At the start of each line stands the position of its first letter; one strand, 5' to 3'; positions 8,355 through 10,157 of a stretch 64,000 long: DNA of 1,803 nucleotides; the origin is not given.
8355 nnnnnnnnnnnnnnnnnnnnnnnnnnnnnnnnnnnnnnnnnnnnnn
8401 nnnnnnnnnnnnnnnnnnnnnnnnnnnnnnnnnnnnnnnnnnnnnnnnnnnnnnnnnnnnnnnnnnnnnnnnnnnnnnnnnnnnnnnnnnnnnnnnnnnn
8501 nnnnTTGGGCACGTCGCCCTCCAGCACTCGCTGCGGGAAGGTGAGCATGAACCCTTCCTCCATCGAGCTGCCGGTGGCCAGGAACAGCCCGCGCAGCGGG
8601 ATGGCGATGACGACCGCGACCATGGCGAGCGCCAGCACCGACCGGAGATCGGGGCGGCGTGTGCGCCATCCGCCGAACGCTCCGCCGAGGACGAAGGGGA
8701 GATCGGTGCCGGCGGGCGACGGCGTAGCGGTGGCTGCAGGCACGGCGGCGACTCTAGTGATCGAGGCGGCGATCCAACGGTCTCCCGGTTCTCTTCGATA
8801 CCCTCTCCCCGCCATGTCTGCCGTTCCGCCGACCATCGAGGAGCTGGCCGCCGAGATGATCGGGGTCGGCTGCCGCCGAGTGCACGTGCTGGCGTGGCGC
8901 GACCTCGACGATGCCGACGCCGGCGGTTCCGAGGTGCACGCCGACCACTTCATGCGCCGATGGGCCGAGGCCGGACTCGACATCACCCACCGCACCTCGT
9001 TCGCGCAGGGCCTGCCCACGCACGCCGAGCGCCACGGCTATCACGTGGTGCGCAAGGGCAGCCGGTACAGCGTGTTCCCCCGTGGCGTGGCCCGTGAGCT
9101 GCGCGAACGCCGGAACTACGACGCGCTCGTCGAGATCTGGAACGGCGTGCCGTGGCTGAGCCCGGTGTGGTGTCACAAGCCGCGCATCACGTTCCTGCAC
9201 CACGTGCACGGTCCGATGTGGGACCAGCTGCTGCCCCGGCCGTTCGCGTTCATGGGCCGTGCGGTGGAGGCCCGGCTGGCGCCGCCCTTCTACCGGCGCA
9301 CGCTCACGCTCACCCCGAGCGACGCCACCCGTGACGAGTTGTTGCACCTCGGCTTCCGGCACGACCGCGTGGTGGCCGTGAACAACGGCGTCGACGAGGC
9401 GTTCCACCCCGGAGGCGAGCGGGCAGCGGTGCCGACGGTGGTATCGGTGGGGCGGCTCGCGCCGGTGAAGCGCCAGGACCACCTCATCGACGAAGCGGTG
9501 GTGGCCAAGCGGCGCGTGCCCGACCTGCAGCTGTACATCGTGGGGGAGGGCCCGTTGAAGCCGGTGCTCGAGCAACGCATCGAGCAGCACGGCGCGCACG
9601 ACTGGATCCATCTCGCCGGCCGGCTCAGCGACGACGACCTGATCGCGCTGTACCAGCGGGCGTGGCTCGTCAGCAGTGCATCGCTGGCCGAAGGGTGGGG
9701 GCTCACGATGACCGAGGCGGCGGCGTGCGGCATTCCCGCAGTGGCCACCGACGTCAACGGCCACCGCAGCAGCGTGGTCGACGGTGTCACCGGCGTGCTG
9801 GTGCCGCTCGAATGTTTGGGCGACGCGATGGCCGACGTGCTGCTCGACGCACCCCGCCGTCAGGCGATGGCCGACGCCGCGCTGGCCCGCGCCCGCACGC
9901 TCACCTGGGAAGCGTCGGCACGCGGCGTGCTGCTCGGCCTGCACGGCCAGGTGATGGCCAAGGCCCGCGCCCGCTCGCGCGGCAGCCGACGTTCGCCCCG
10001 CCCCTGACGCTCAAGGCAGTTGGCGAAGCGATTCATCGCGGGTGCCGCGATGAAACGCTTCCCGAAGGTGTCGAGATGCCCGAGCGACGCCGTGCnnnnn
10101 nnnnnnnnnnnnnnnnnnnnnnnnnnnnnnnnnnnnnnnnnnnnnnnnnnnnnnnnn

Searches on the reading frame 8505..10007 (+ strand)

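Call 41: search_protein_families(library=pfam, proteins=[window:8505-10007:+], max_evalue=0.001)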
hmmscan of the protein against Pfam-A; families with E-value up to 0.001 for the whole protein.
window:8505-10007:+ (500 aa): 5 families
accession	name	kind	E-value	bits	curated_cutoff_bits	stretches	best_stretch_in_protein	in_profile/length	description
PF00534.26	Glycos_transf_1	-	9.4e-32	110.3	26.4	1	308-459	14-169/172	Glycosyl transferases group 1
PF13692.12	Glyco_trans_1_4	-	4.2e-27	95.6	27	1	310-445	2-135/142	Glycosyl transferases group 1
PF13439.12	Glyco_transf_4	-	4e-13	50.2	28.5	1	140-298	2-168/170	Glycosyltransferase Family 4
PF20706.3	GT4-conflict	-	1.6e-07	31.1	26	1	284-472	169-382/385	Family 4 Glycosyltransferase in conflict systems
PF13524.12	Glyco_trans_1_2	-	9.9e-07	29.2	25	1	336-464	10-130/144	Glycosyl transferase-like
